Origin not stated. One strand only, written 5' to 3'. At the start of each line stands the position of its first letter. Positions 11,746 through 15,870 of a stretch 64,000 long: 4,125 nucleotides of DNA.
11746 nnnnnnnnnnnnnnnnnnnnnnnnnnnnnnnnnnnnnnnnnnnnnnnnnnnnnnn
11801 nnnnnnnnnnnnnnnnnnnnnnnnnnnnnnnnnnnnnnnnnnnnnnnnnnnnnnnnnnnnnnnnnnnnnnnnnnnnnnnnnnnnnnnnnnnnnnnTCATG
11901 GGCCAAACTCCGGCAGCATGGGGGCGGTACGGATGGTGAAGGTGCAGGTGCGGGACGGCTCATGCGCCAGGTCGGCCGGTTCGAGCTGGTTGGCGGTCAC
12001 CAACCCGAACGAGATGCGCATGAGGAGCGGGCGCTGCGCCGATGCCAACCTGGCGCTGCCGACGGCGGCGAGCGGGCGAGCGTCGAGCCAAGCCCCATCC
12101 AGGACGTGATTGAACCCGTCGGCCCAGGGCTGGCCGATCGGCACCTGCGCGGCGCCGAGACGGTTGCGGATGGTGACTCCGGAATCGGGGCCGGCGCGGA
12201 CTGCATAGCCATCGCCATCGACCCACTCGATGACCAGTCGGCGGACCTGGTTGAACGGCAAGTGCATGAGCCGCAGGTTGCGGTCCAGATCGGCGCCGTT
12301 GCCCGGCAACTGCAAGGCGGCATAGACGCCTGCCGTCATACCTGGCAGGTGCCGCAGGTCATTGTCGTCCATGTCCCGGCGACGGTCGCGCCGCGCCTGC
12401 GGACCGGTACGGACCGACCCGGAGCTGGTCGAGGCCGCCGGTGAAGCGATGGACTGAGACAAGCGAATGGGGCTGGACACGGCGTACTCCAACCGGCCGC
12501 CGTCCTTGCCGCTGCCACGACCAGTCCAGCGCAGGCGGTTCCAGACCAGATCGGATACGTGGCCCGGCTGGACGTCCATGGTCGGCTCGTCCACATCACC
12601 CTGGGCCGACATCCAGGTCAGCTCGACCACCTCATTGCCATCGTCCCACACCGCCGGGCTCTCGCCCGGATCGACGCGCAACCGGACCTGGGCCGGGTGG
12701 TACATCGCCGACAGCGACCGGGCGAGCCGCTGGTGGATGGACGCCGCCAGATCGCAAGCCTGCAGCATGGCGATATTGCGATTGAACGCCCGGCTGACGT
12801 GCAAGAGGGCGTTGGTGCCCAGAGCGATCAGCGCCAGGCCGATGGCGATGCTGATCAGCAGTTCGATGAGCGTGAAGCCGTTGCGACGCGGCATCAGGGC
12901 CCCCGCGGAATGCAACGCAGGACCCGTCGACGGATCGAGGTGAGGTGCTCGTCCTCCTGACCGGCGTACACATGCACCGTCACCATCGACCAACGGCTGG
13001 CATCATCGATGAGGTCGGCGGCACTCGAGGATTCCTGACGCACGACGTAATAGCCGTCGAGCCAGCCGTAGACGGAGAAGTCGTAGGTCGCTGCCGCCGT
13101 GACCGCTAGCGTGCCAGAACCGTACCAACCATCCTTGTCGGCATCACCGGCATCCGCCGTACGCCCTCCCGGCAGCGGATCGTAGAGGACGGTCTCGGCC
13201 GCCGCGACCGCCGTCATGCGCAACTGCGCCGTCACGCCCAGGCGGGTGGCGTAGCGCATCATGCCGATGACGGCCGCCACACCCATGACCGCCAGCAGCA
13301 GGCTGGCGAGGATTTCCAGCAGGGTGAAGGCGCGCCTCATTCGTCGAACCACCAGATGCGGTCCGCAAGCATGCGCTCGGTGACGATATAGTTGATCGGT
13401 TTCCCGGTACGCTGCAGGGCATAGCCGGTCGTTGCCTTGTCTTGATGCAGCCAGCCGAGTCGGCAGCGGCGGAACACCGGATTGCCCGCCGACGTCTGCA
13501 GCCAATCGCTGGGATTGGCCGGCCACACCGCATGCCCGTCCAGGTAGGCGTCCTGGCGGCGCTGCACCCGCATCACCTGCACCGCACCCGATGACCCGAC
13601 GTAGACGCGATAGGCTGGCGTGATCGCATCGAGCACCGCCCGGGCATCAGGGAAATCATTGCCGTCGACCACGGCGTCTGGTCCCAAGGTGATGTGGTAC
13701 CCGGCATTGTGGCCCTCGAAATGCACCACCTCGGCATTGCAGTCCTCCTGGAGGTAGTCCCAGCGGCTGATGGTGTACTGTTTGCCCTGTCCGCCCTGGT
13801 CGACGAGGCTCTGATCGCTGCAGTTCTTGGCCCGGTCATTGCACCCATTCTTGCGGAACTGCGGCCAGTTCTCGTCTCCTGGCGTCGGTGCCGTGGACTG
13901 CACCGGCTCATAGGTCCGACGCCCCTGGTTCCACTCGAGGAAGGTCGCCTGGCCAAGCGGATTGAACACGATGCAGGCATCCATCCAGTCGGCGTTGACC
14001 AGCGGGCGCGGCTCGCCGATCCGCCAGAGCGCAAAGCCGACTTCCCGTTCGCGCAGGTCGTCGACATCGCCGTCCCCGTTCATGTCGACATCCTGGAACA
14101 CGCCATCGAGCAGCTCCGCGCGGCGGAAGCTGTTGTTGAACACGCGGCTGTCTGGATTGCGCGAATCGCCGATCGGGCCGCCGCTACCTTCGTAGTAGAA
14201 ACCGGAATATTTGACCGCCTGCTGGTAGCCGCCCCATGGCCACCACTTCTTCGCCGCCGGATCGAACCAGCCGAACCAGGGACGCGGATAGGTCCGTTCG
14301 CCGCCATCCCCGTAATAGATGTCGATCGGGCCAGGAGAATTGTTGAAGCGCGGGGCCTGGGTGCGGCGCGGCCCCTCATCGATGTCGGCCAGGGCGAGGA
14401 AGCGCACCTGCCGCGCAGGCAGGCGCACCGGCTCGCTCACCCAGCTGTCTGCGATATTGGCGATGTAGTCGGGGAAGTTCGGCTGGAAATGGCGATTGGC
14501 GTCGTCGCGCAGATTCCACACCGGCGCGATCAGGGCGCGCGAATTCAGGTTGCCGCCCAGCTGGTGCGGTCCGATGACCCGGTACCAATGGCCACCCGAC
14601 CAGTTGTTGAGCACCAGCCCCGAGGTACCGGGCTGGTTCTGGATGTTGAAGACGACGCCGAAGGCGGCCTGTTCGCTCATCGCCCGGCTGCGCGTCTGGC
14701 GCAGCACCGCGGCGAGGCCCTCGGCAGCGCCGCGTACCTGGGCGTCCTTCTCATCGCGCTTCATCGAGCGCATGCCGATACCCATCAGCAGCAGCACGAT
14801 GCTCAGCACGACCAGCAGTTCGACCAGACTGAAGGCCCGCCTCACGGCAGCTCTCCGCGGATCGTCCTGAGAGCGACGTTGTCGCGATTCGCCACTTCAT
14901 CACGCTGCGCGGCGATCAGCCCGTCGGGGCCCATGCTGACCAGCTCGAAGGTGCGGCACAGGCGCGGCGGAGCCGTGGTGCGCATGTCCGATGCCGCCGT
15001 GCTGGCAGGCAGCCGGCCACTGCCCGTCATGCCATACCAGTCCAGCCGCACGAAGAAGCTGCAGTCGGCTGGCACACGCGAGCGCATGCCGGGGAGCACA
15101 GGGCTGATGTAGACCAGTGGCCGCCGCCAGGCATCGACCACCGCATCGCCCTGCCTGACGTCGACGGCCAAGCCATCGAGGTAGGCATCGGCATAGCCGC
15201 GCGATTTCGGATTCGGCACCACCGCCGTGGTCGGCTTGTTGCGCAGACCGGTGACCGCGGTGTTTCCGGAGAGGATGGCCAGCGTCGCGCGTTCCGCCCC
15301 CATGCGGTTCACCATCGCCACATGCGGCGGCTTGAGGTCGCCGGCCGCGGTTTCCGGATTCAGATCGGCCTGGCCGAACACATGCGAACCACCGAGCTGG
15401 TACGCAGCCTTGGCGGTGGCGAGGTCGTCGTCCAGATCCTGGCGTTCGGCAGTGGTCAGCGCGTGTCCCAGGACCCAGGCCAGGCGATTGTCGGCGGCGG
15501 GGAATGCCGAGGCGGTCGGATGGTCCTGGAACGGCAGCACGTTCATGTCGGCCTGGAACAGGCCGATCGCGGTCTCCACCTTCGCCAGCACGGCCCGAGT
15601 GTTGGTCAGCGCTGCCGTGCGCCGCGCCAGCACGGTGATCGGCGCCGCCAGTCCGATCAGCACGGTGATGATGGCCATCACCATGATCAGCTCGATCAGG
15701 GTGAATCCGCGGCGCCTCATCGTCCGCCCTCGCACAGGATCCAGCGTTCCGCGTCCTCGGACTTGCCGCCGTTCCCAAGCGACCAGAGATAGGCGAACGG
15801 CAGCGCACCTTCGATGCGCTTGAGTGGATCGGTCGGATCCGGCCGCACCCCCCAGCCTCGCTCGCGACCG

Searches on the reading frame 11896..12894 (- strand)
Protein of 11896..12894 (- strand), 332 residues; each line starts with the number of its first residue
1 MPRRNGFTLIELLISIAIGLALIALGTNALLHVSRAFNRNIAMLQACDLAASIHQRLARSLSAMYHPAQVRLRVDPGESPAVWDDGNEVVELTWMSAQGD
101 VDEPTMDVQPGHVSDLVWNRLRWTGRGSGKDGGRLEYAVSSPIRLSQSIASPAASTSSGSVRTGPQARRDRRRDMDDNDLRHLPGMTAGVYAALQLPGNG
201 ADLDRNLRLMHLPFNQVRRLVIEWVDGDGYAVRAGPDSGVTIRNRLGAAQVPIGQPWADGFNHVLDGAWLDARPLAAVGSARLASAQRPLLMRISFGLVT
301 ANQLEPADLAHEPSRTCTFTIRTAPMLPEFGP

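Call 4: search_protein_families(library=pfam, proteins=[window:11896-12894:-], max_evalue=0.1)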
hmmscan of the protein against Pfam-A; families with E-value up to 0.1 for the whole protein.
window:11896-12894:- (332 aa): 1 family
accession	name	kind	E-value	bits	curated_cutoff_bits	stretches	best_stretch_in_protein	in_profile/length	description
PF07963.17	N_methyl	-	4.1e-07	29.7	21.2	1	1-25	1-25/27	Prokaryotic N-terminal methylation motif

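Call 5: search_protein_families(library=ncbifam, proteins=[window:11896-12894:-], max_evalue=0.1)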
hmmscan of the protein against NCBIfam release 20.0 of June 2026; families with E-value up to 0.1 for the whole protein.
window:11896-12894:- (332 aa): 6 families
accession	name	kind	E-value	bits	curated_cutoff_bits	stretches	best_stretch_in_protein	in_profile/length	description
TIGR02532.1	IV_pilin_GFxxxE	domain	2.2e-05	24.1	16.3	1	4-26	1-23/24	prepilin-type N-terminal cleavage/methylation domain-containing protein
TIGR02523.1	type_IV_pilV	equivalog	0.00066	20.2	52.2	1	5-54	2-55/139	type IV pilus modification protein PilV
TIGR01711.1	gspJ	equivalog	0.0087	15.9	64.85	1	6-32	2-27/192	type II secretion system minor pseudopilin GspJ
TIGR01707.1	gspI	equivalog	0.032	14.7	44.35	1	6-55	1-46/101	type II secretion system minor pseudopilin GspI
TIGR02599.1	TIGR02599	subfamily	0.071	12.3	256.5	1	6-62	1-57/361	Verru_Chthon cassette protein C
TIGR01708.2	typeII_sec_gspH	equivalog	0.074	13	80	0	5-47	2-50/169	type II secretion system minor pseudopilin GspH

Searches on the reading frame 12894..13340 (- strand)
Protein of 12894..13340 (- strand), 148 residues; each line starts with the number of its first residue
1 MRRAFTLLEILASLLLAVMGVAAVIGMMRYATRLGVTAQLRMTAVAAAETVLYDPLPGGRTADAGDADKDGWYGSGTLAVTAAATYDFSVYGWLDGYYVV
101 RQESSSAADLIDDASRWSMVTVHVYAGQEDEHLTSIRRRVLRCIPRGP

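Call 4: search_protein_families(library=pfam, proteins=[window:12894-13340:-], max_evalue=0.1)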
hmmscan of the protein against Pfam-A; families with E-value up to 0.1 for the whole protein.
window:12894-13340:- (148 aa): 1 family
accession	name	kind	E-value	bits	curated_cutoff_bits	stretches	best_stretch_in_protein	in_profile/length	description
PF07963.17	N_methyl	-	0.034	14.2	21.2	1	2-24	4-26/27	Prokaryotic N-terminal methylation motif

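Call 5: search_protein_families(library=ncbifam, proteins=[window:12894-13340:-], max_evalue=0.1)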
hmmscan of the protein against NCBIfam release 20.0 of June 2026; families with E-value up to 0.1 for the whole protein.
window:12894-13340:- (148 aa): 2 families
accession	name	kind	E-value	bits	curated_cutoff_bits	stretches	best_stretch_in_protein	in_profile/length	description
TIGR02523.1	type_IV_pilV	equivalog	0.0021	18.5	52.2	1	5-49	4-48/139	type IV pilus modification protein PilV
NF041002.1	pilin_ComGF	equivalog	0.0096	16.2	80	1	3-33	2-32/139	competence type IV pilus minor pilin ComGF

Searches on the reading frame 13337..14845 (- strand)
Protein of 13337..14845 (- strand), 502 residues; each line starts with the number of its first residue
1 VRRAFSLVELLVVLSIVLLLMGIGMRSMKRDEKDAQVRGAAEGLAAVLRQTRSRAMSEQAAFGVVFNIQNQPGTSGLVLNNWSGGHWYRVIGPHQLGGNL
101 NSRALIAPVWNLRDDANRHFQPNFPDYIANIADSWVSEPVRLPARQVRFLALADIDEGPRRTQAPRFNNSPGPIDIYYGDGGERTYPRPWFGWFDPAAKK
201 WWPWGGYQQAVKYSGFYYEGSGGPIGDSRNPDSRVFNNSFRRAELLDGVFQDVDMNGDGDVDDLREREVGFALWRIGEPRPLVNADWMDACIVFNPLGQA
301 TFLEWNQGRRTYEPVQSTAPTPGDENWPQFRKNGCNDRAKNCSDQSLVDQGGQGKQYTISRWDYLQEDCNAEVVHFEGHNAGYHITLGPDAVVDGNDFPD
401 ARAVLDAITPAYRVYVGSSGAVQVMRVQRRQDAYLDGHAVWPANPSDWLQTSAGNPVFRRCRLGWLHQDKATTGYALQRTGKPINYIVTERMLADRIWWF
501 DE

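Call 4: search_protein_families(library=pfam, proteins=[window:13337-14845:-], max_evalue=0.1)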
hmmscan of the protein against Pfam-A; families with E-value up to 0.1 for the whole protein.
window:13337-14845:- (502 aa): 2 families
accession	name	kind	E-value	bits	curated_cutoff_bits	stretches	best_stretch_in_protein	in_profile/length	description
PF07963.17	N_methyl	-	0.00057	19.8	21.2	1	2-23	4-25/27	Prokaryotic N-terminal methylation motif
PF12019.13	GspH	-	0.063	14.2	21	0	40-151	1-79/108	Type II transport protein GspH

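Call 5: search_protein_families(library=ncbifam, proteins=[window:13337-14845:-], max_evalue=0.1)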
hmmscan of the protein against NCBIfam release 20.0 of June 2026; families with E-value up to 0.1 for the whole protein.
window:13337-14845:- (502 aa): 10 families
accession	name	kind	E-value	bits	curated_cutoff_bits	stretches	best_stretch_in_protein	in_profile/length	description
TIGR01708.2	typeII_sec_gspH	equivalog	1.1e-05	25.4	80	1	3-66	2-65/169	type II secretion system minor pseudopilin GspH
NF047827.1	T3SSXpsH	equivalog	0.00021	21.1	160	1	4-61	2-59/145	type II secretion system protein XpsH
NF040982.1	ComGD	equivalog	0.00022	21.7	70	1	3-70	2-69/139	competence type IV pilus minor pilin ComGD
TIGR02596.1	TIGR02596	subfamily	0.00027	21.1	70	1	5-74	1-71/196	Verru_Chthon cassette protein D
TIGR02532.1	IV_pilin_GFxxxE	domain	0.00034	20.3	16.3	1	2-24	1-23/24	prepilin-type N-terminal cleavage/methylation domain-containing protein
NF007800.0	PRK10506.1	equivalog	0.00036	20.4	158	1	3-58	9-64/163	prepilin peptidase-dependent protein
NF041013.1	T4P_ComGE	equivalog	0.0064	16.6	49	1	3-70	4-71/83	competence type IV pilus minor pilin ComGE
NF040999.1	pilin_ComGC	equivalog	0.028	14.6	75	1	3-50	2-49/84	competence type IV pilus major pilin ComGC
NF007862.0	PRK10574.1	equivalog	0.058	13.5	138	0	2-30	4-32/145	prepilin peptidase-dependent pilin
TIGR01710.1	typeII_sec_gspG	equivalog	0.071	13.1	88.85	0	3-47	1-45/134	type II secretion system major pseudopilin GspG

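Call 45: find_homologous_proteins(query=window:13337-14845:-)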
Query window:13337-14845:- (502 aa): 137 proteins with E <= 0.001 among 8000 candidates; the best 120 are listed.
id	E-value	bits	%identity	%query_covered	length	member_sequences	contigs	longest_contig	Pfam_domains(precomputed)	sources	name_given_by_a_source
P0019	0.0e+0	1195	100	100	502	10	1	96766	-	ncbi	-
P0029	1.6e-247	840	70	100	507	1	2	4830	PF07963.18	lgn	-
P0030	1.8e-187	642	59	100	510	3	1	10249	PF07963.18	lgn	-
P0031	6.0e-185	634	59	100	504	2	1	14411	PF07963.18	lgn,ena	-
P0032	5.7e-156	538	52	100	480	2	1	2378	PF07963.18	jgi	jgi:prepilin-type N-terminal cleavage/methylation domain-containing protein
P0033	7.9e-149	515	52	100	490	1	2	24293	PF07963.18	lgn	-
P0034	9.9e-148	511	50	100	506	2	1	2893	PF07963.18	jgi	jgi:prepilin-type N-terminal cleavage/methylation domain-containing protein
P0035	3.6e-146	506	49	100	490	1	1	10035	PF07963.18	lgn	-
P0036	4.7e-146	506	51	100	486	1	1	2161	PF07963.18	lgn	-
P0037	3.8e-142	493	49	100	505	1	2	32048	PF07963.18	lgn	-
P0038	1.5e-137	478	47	100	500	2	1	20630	-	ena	-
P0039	1.6e-131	458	48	100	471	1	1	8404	PF07963.18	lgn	-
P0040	6.8e-130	452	47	100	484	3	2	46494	-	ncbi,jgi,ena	jgi:prepilin-type N-terminal cleavage/methylation domain-containing protein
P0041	1.1e-129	452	46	100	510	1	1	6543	PF07963.18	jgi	jgi:prepilin-type N-terminal cleavage/methylation domain-containing protein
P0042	1.7e-126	441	46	100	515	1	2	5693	PF07963.18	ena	-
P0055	2.1e-111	391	43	100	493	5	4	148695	PF07963.18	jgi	jgi:prepilin-type N-terminal cleavage/methylation domain-containing protein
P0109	1.4e-54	204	33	99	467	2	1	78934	PF07963.18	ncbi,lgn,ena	-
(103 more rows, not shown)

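Call 49: find_encoding_contigs(protein=P0055, flank=10000, max_places=1)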
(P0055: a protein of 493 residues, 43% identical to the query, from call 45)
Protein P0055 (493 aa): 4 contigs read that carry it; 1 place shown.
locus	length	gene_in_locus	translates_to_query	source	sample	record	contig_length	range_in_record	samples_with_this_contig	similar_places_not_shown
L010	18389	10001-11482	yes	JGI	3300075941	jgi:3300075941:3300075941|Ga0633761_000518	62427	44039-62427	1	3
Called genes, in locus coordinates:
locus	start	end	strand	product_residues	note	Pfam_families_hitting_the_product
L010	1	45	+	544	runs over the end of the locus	PF00884:Sulfatase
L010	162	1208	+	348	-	PF00150:Cellulase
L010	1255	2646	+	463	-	PF00890:FAD_binding_2 (faint), PF01266:DAO (faint), PF12831:FAD_oxidored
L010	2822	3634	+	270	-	PF06182:ABC2_membrane_6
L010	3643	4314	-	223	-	PF12833:HTH_18, PF00165:HTH_AraC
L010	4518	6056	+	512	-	PF00884:Sulfatase, PF16347:SGSH_C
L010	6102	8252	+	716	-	PF00891:Methyltransf_2 (weak), PF13649:Methyltransf_25, PF13847:Methyltransf_31, PF08241:Methyltransf_11, PF08242:Methyltransf_12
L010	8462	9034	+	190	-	PF07963:N_methyl (weak)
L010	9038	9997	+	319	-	PF07963:N_methyl (faint)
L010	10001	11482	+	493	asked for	PF07963:N_methyl (weak)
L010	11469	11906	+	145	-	-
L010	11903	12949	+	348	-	-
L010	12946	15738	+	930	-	-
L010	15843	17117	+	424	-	PF16822:ALGX (faint), PF25182:NonGDSL (faint), PF00657:Lipase_GDSL, PF13472:Lipase_GDSL_2, PF04311:DUF459 (weak)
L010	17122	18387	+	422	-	?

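Call 50: find_encoding_contigs(protein=P0109, flank=10000, max_places=1)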
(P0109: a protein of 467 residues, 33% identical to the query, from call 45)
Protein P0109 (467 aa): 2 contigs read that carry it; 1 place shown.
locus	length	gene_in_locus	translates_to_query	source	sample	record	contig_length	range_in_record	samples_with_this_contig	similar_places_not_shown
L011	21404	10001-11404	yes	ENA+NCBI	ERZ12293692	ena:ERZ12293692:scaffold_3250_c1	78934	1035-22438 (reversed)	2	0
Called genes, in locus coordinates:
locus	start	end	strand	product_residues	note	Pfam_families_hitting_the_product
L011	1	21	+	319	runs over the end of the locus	PF02311:AraC_binding, PF14525:AraC_binding_2 (weak), PF07883:Cupin_2 (weak), PF00165:HTH_AraC (weak), PF12833:HTH_18, PF00165:HTH_AraC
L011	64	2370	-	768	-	PF00933:Glyco_hydro_3, PF01915:Glyco_hydro_3_C, PF14310:Fn3-like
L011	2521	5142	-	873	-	PF13802:Gal_mutarotas_2, PF01055:Glyco_hydro_31_2nd, PF21365:Glyco_hydro_31_3rd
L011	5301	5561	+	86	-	-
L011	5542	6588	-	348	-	PF00356:LacI, PF00532:Peripla_BP_1, PF13377:Peripla_BP_3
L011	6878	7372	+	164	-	-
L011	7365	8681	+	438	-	PF02836:Glyco_hydro_2_C (weak)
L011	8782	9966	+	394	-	PF07963:N_methyl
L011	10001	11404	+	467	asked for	PF07963:N_methyl (weak)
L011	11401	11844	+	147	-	-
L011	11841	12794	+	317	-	-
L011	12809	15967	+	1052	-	-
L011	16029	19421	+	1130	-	PF00069:Pkinase, PF07714:PK_Tyr_Ser-Thr, PF13432:TPR_16 (weak)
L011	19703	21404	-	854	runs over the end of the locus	PF00690:Cation_ATPase_N, PF00122:E1-E2_ATPase, PF00702:Hydrolase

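Call 92: search_protein_families(library=pfam, proteins=[L018:15855-18014:+, L025:15896-18052:+, L016:15637-17757:+, L047:10891-13785:+], max_evalue=0.01)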
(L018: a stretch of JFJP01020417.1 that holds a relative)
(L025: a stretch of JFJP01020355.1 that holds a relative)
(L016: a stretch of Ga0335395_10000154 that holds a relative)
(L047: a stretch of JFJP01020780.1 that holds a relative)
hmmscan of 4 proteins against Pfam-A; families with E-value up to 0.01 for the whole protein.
L018:15855-18014:+ (719 aa): 0 families

L025:15896-18052:+ (718 aa): 0 families

L016:15637-17757:+ (706 aa): 1 family
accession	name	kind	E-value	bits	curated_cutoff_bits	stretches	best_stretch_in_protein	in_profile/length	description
PF19763.6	DUF6250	-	0.0051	17.1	26.9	0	175-217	112-154/165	Domain of unknown function (DUF6250)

L047:10891-13785:+ (964 aa): 11 families
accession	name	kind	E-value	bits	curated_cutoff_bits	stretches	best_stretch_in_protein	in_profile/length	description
PF13432.12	TPR_16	-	5.8e-06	27.1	32.7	1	497-550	3-52/65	Tetratricopeptide repeat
PF13176.12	TPR_7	-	0.00013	22.3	27.9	0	497-520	5-28/36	Tetratricopeptide repeat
PF13428.12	TPR_14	-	0.00016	22.5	23.5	0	496-525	6-35/44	Tetratricopeptide repeat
PF13424.12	TPR_12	-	0.00023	21.7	30.1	0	496-548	8-65/77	Tetratricopeptide repeat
PF07719.23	TPR_2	-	0.00043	20.6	27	0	496-518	6-28/34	Tetratricopeptide repeat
PF00515.34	TPR_1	-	0.00058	20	27.8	0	497-514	7-24/34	Tetratricopeptide repeat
PF19763.6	DUF6250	-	0.0008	19.7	26.9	0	425-469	109-153/165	Domain of unknown function (DUF6250)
PF00069.31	Pkinase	-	0.00081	19.3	31.7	1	58-161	41-137/263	Protein kinase domain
PF13174.12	TPR_6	-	0.0072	17.4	26.3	0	497-521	6-30/33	Tetratricopeptide repeat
PF14559.12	TPR_19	-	0.0073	17.1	25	0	497-530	31-64/68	Tetratricopeptide repeat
PF13181.12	TPR_8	-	0.0084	16.6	25.7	0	497-516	7-26/34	Tetratricopeptide repeat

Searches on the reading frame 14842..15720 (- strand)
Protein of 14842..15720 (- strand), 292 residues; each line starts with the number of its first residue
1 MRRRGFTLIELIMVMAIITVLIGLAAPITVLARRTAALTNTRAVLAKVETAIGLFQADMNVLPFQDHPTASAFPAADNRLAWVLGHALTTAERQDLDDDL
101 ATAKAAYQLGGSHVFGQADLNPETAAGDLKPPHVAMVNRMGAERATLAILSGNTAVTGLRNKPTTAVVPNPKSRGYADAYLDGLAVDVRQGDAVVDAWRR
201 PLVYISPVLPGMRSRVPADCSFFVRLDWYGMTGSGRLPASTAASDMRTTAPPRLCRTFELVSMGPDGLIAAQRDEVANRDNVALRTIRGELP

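Call 4: search_protein_families(library=pfam, proteins=[window:14842-15720:-], max_evalue=0.1)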
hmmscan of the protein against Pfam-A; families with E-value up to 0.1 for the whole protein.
window:14842-15720:- (292 aa): 1 family
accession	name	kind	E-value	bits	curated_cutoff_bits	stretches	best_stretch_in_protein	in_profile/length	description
PF07963.17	N_methyl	-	1.9e-07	30.8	21.2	1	2-25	3-26/27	Prokaryotic N-terminal methylation motif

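Call 5: search_protein_families(library=ncbifam, proteins=[window:14842-15720:-], max_evalue=0.1)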
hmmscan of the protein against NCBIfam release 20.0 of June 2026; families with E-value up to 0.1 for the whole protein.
window:14842-15720:- (292 aa): 13 families
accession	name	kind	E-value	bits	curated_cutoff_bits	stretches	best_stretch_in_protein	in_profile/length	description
TIGR01710.1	typeII_sec_gspG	equivalog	9.7e-10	38.6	88.85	1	4-66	1-63/134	type II secretion system major pseudopilin GspG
TIGR02532.1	IV_pilin_GFxxxE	domain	4.5e-07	29.5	16.3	1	3-26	1-24/24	prepilin-type N-terminal cleavage/methylation domain-containing protein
NF040999.1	pilin_ComGC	equivalog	5.6e-07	29.7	75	1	4-61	2-59/84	competence type IV pilus major pilin ComGC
NF007862.0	PRK10574.1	equivalog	2.2e-06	27.9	138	1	2-58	3-59/145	prepilin peptidase-dependent pilin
TIGR01708.2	typeII_sec_gspH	equivalog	3e-05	24.1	80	1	4-45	2-43/169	type II secretion system minor pseudopilin GspH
NF041775.1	typeIV_PilA_Myxo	equivalog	3.2e-05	24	400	1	2-97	9-103/214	type IV pilin protein PilA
TIGR02596.1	TIGR02596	subfamily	3.7e-05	23.9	70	1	6-46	1-41/196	Verru_Chthon cassette protein D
NF007800.0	PRK10506.1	equivalog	0.024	14.5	158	1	2-22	7-27/163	prepilin peptidase-dependent protein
NF041002.1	pilin_ComGF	equivalog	0.033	14.4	80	1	4-37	2-35/139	competence type IV pilus minor pilin ComGF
NF041013.1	T4P_ComGE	equivalog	0.035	14.2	49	1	4-31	4-31/83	competence type IV pilus minor pilin ComGE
NF040982.1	ComGD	equivalog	0.04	14.3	70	1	4-25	2-23/139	competence type IV pilus minor pilin ComGD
NF007848.0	PRK10557.1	equivalog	0.058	12.7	120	1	2-43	9-51/192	prepilin peptidase-dependent protein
NF002485.0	PRK01749.1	equivalog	0.082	12.9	157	0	16-76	54-114/177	disulfide bond formation protein DsbB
